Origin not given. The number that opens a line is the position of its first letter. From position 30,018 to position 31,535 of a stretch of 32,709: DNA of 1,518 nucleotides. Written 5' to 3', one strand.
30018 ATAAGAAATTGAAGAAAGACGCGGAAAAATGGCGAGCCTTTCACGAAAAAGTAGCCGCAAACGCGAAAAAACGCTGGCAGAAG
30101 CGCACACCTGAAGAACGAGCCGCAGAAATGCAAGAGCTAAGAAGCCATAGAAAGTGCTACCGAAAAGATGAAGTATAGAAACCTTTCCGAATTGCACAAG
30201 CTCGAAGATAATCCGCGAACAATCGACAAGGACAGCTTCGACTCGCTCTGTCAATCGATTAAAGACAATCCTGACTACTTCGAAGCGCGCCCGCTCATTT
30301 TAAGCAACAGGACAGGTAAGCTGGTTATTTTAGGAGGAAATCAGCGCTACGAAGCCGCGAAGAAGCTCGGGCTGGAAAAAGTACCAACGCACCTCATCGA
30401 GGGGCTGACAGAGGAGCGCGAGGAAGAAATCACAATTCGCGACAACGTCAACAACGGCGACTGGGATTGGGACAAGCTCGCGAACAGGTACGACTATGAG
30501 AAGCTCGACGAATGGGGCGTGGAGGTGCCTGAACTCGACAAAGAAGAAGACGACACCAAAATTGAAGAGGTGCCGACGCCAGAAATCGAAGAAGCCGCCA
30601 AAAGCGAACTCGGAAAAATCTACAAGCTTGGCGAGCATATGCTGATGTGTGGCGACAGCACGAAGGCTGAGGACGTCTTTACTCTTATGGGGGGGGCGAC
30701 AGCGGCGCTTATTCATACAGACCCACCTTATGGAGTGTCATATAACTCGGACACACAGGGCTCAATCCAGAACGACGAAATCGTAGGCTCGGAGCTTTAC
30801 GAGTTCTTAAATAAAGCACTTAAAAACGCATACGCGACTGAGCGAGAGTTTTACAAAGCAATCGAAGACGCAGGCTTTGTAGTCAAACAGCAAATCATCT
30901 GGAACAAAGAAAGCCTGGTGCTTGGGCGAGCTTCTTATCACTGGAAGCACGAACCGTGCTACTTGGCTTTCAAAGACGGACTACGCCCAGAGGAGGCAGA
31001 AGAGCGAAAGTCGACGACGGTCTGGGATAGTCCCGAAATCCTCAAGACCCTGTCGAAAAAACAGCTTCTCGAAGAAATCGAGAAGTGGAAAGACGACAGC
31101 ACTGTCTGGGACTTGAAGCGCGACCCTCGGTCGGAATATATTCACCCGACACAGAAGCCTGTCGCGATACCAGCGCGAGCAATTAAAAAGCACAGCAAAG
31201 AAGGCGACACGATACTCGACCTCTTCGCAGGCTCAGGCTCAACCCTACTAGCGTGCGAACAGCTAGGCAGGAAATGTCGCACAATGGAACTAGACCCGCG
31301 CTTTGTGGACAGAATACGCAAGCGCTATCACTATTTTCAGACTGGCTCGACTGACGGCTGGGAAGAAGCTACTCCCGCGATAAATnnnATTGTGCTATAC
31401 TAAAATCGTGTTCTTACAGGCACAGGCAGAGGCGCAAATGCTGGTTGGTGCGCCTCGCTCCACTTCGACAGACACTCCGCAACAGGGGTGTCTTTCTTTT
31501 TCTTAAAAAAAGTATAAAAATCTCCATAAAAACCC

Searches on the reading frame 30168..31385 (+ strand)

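Call 62: search_protein_families(library=phrogs, proteins=[window:30168-31385:+], max_evalue=0.00001)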
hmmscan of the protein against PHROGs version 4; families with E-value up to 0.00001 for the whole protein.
window:30168-31385:+ (406 aa): 20 families
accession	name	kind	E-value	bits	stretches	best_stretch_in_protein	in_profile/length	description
phrog_498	-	other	1.1e-109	368.8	1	2-390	36-423/633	DNA methyltransferase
phrog_67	-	other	3.5e-37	129.8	1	96-386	81-342/743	DNA methyltransferase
phrog_8071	-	DNA, RNA and nucleotide metabolism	2.2e-30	107.2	1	4-196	10-211/389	ParB-like partition protein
phrog_940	-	DNA, RNA and nucleotide metabolism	2.8e-24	87.1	1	2-144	7-148/388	nuclease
phrog_3008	-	other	9.1e-23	81.8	1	313-393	134-217/244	DNA methyltransferase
phrog_620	-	DNA, RNA and nucleotide metabolism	8.4e-22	79.3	1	2-157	10-149/217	ParB-like partition protein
phrog_23085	-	unknown function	2.6e-20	73.5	1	309-393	24-111/138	-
phrog_17622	-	unknown function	4.7e-16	59.9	1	7-131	19-144/222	-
phrog_18293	-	other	2.2e-13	51.2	1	298-386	21-110/119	methyltransferase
phrog_26387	-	DNA, RNA and nucleotide metabolism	1.2e-10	42.2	1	6-109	15-119/252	ParB-like partition nuclease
phrog_723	-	DNA, RNA and nucleotide metabolism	5.5e-10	40.4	1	5-106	17-117/223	ParB-like partition protein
phrog_9353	-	unknown function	1.3e-09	39.3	1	7-124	17-140/245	-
phrog_6952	-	other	3.7e-09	37.7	1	325-379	113-168/181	DNA methyltransferase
phrog_4715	-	DNA, RNA and nucleotide metabolism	1.8e-07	30.9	1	6-113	152-259/630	ParB-like partition protein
phrog_15396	-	DNA, RNA and nucleotide metabolism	5e-07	30.8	1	15-109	18-108/258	ParB-like partition nuclease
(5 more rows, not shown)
